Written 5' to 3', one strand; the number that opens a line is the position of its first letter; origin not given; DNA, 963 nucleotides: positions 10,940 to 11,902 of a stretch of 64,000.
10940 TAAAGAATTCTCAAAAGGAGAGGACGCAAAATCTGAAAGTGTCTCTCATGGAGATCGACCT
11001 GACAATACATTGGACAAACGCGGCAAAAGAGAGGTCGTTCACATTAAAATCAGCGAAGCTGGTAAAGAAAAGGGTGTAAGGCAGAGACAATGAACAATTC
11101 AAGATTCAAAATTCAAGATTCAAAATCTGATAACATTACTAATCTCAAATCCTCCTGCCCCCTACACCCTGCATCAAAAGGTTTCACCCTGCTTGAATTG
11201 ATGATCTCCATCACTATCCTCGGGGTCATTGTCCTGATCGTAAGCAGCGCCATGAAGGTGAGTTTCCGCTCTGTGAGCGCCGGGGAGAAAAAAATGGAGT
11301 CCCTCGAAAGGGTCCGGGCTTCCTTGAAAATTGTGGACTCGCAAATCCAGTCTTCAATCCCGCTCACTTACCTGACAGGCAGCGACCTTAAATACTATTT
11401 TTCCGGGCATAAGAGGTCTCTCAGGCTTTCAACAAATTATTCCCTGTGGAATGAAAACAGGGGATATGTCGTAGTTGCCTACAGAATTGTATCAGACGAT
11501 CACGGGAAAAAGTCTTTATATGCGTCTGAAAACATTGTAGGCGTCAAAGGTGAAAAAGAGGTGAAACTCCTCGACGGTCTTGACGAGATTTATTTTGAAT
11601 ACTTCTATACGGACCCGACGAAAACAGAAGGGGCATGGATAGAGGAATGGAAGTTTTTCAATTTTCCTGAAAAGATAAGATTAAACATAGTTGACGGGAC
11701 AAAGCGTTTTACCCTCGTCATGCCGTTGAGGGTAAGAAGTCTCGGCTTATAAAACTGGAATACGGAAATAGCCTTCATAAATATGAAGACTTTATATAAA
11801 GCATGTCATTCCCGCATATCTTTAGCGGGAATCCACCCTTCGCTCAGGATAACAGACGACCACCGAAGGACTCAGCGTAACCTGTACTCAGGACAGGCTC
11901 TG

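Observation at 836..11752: Compact haem-sensing, sigma-54 and c-di-GMP module joined to a HAMP / heptahaem cytochrome / HAMP / GspE / GspF / minor-pseudopilin operon with no secretin or major pilin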

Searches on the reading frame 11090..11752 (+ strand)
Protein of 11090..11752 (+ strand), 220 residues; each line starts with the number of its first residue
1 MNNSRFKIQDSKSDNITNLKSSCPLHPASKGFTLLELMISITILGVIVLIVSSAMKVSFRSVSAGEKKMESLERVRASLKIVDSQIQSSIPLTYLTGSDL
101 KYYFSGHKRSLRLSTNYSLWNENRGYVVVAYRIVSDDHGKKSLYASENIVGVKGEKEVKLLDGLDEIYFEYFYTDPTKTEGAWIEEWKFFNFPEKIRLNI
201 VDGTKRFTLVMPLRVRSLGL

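Call 33: find_homologous_proteins(query=window:11090-11752:+)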
Query window:11090-11752:+ (220 aa): 168 proteins with E <= 0.001 among 360 candidates; the best 120 are listed.
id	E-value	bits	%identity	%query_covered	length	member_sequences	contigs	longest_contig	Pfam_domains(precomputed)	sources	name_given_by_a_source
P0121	3.1e-139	479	100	100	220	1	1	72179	PF07963.18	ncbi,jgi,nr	ncbi:MAG: prepilin-type N-terminal cleavage/methylation domain-containing protein [Nitrospiraceae ba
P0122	6.3e-80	286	63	96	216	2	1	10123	PF07963.18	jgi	-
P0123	7.8e-80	285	64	87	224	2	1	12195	PF07963.18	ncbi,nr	ncbi:MAG: prepilin-type N-terminal cleavage/methylation domain-containing protein [Nitrospiraceae ba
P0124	1.0e-79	285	67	85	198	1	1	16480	PF07963.18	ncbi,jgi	jgi:general secretion pathway protein J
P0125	1.6e-77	278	64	89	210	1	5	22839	PF07963.18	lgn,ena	-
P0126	3.1e-77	277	66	86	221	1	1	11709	PF07963.18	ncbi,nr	ncbi:MAG: prepilin-type N-terminal cleavage/methylation domain-containing protein [Nitrospirae bacte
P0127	5.0e-75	270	62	92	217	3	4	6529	PF07963.18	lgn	-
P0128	4.9e-73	263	59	95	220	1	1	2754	PF07963.18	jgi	-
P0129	8.2e-73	262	60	90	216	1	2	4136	PF07963.18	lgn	-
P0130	7.6e-72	259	60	91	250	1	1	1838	-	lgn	-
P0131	1.0e-70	255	59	90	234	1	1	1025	-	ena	-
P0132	3.6e-69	250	58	89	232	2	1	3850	PF11612.15,PF07963.18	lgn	-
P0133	7.1e-69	249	55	98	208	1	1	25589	PF07963.18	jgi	-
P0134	1.0e-67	246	57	85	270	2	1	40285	PF11612.15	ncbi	-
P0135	5.9e-67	243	57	85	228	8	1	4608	PF07963.18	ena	-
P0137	3.2e-66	241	57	85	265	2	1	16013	PF11612.15,PF07963.18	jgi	-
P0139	7.6e-66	240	53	98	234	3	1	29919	PF11612.15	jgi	-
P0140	1.1e-65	239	55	88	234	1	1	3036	PF11612.15,PF07963.18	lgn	-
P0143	4.5e-65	237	57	85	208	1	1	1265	PF11612.15,PF07963.18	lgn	-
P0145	1.8e-64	235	53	88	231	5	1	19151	PF11612.15,PF07963.18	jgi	jgi:prepilin-type N-terminal cleavage/methylation domain-containing protein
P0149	4.9e-64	234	50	98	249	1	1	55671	PF07963.18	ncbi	-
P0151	6.2e-64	233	57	85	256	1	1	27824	PF11612.15,PF07963.18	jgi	-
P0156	4.3e-63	231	54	85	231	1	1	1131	PF11612.15,PF07963.18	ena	-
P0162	4.4e-62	227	51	98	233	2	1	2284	PF11612.15,PF07963.18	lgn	-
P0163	1.1e-61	226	55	86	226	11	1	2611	PF11612.15,PF07963.18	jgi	-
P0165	3.1e-61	225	48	94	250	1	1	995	PF11612.15,PF07963.18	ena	-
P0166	4.0e-61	224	51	90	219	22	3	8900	PF11612.15,PF07963.18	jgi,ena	jgi:general secretion pathway protein J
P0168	7.2e-61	223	52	89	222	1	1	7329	PF11612.15,PF07963.18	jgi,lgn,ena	-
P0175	2.4e-60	222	56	84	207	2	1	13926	PF11612.15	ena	-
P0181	1.3e-59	219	51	87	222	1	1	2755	PF11612.15,PF07963.18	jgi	jgi:general secretion pathway protein J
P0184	1.7e-59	219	51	86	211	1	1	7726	PF11612.15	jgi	jgi:general secretion pathway protein J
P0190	9.9e-59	216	53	84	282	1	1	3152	PF11612.15,PF07963.18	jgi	jgi:general secretion pathway protein J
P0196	2.1e-58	215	54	84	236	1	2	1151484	PF11612.15,PF07963.18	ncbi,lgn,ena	-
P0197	3.4e-58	215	51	85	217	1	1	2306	PF11612.15,PF07963.18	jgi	jgi:general secretion pathway protein J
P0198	3.4e-58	215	53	84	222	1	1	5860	PF11612.15,PF07963.18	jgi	jgi:general secretion pathway protein J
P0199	3.7e-58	214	53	84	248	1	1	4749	PF11612.15,PF07963.18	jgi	jgi:general secretion pathway protein J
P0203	1.9e-57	212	51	90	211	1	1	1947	PF11612.15,PF07963.18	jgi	jgi:prepilin-type N-terminal cleavage/methylation domain-containing protein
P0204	2.2e-57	212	50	91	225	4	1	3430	PF11612.15,PF07963.18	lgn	-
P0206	2.8e-57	212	49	87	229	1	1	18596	PF11612.15,PF07963.18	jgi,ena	-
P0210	1.2e-56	210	51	84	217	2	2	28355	PF11612.15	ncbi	-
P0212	1.4e-56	209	53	85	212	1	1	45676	PF11612.15,PF07963.18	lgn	-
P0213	1.9e-56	209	49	93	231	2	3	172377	PF07963.18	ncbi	-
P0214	2.1e-56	209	51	85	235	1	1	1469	PF11612.15,PF07963.18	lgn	-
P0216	7.8e-56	207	51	85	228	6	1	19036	PF11612.15,PF07963.18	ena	-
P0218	9.6e-56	207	52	86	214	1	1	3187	PF11612.15,PF07963.18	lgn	-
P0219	1.3e-55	206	49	88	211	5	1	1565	PF11612.15,PF07963.18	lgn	-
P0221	2.6e-55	205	52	85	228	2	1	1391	PF11612.15,PF07963.18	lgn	-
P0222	2.9e-55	205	51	85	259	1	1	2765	PF11612.15,PF07963.18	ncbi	-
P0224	6.7e-55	204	50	86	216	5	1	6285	PF11612.15,PF07963.18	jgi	jgi:general secretion pathway protein J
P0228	1.5e-54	203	50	90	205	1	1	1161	PF11612.15,PF07963.18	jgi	jgi:general secretion pathway protein J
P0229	2.2e-54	202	50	91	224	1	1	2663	PF11612.15,PF07963.18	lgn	-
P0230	2.5e-54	202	49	86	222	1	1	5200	PF11612.15,PF07963.18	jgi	jgi:general secretion pathway protein J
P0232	2.7e-54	202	51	85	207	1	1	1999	PF11612.15,PF07963.18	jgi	jgi:prepilin-type N-terminal cleavage/methylation domain-containing protein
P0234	4.6e-54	201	51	84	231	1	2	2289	PF11612.15,PF07963.18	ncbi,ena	-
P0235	4.8e-54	201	50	86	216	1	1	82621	PF11612.15,PF07963.18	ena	-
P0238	5.7e-54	201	47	89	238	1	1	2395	PF11612.15,PF07963.18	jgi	jgi:prepilin-type N-terminal cleavage/methylation domain-containing protein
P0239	6.0e-54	201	49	85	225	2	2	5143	PF11612.15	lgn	-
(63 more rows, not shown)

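Call 34: find_encoding_contigs(protein=P0196, flank=10000, max_places=1)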
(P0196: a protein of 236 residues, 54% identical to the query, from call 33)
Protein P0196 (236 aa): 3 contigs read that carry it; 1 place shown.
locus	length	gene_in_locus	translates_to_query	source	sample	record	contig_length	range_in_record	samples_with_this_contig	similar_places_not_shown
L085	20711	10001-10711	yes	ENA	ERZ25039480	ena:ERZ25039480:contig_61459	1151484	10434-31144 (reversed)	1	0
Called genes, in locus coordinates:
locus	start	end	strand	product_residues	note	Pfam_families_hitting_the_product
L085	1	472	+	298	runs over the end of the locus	PF01075:Glyco_transf_9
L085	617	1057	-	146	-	-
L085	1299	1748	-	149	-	PF02580:Tyr_Deacylase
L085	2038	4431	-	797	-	PF09286:Pro-kuma_activ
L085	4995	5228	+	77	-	PF02604:PhdYeFM_antitox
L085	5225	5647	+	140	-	PF01850:PIN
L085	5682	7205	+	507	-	PF05157:MshEN, PF00437:T2SSE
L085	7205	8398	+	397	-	PF28597:T2SSF_N, PF00482:T2SSF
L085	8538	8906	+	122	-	PF05635:23S_rRNA_IVP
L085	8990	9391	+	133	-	-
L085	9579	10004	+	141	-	PF07963:N_methyl (weak)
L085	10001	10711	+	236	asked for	PF07963:N_methyl, PF11612:T2SSJ (weak)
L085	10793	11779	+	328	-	PF21687:T2SSK_1st, PF03934:T2SSK (faint), PF12836:HHH_3 (weak)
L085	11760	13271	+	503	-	PF05137:PilN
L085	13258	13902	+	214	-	-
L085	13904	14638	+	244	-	-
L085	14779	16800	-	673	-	PF21305:type_II_gspD_N0, PF03958:Secretin_N, PF00263:Secretin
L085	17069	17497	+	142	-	PF07963:N_methyl, PF08334:T2SSG, PF22434:PilW_C (weak)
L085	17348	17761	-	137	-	-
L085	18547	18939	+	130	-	-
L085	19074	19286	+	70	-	-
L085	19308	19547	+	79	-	-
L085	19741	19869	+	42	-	-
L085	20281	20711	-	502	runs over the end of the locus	PF00989:PAS, PF08447:PAS_3, PF13426:PAS_9, PF00989:PAS, PF08448:PAS_4, PF00989:PAS, PF08448:PAS_4, PF13426:PAS_9, +4 more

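Call 35: find_encoding_contigs(protein=P0213, flank=10000, max_places=1)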
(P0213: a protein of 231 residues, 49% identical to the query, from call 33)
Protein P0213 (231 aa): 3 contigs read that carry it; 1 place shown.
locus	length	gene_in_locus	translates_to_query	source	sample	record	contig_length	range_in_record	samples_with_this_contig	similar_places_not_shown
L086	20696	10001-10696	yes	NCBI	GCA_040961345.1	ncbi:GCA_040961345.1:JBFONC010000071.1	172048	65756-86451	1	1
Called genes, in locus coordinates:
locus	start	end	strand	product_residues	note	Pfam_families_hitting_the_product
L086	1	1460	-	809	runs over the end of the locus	PF01555:N6_N4_Mtase, PF02086:MethyltransfD12, PF03602:Cons_hypoth95 (faint), PF27126:NmeDI_C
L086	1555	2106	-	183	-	PF20582:UPF0758_N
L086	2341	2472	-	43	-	-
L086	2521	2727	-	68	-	PF10049:DUF2283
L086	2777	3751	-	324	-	PF01073:3Beta_HSD, PF01370:Epimerase, PF02719:Polysacc_synt_2, PF04321:RmlD_sub_bind, PF07993:NAD_binding_4 (faint), PF13460:NAD_binding_10 (weak), PF16363:GDP_Man_Dehyd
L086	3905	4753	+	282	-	PF00535:Glycos_transf_2, PF10111:Glyco_tranf_2_2 (faint), PF13641:Glyco_tranf_2_3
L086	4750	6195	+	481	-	PF13727:CoA_binding_3, PF17836:PglD_N (faint), PF02397:Bac_transf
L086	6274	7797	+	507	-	PF05157:MshEN, PF00437:T2SSE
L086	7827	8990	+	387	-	PF28597:T2SSF_N (weak), PF00482:T2SSF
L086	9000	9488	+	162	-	PF07963:N_methyl (faint)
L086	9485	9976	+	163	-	PF07963:N_methyl (weak)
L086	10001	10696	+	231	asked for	PF07963:N_methyl (weak)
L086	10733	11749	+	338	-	PF21687:T2SSK_1st, PF12836:HHH_3 (faint), PF00633:HHH (faint)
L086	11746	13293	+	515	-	PF11104:PilM_2 (faint), PF05137:PilN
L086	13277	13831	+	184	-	PF10741:T2SSM_b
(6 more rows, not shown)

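Call 36: find_encoding_contigs(protein=P0149, flank=10000, max_places=1)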
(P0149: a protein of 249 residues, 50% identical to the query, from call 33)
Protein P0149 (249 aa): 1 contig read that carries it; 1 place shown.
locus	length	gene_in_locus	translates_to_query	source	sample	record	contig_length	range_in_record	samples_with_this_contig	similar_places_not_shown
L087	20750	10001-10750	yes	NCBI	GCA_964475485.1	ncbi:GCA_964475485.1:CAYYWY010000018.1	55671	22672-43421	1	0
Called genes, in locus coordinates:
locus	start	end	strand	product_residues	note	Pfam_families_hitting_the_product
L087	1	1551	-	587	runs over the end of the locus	PF13517:FG-GAP_3 (faint), PF01839:FG-GAP (faint)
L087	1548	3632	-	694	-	PF01074:Glyco_hydro_38N (faint), PF03065:Glyco_hydro_57, PF09094:AmyA-A_glucT_m, PF09095:AmyA-gluTrfs_C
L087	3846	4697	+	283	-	PF00535:Glycos_transf_2, PF13641:Glyco_tranf_2_3 (faint)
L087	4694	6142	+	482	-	PF13727:CoA_binding_3, PF02397:Bac_transf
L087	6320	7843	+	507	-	PF05157:MshEN, PF00437:T2SSE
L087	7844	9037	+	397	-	PF28597:T2SSF_N, PF00482:T2SSF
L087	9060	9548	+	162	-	-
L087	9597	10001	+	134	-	PF07963:N_methyl (weak)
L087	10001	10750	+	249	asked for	PF07963:N_methyl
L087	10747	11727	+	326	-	PF21687:T2SSK_1st, PF00633:HHH (faint), PF12836:HHH_3 (weak), PF03934:T2SSK (faint)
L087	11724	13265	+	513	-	PF11104:PilM_2 (faint), PF05137:PilN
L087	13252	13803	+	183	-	PF10741:T2SSM_b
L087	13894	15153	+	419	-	PF00275:EPSP_synthase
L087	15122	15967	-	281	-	PF17848:Zn_ribbon_ACC, PF01039:Carboxyl_trans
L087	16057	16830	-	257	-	PF00290:Trp_syntA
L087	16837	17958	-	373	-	PF00291:PALP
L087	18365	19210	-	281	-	PF00480:ROK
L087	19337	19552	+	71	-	PF10133:CooT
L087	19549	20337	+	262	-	PF21948:LplA-B_cat, PF03099:BPL_LplA_LipB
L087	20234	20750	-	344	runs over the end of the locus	-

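Call 45: search_protein_families(library=pfam, proteins=[L085:13904-14638:+, window:11090-11752:+], max_evalue=0.1)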
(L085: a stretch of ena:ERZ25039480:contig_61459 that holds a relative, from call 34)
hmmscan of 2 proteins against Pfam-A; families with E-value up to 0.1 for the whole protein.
L085:13904-14638:+ (244 aa): 0 families

window:11090-11752:+ (220 aa): 2 families
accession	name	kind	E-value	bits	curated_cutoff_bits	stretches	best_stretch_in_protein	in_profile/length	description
PF07963.17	N_methyl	-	4.5e-08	32.8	21.2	1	29-51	4-26/27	Prokaryotic N-terminal methylation motif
PF11612.13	T2SSJ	-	0.09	13.5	28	0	129-200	60-128/140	Type II secretion system (T2SS), protein J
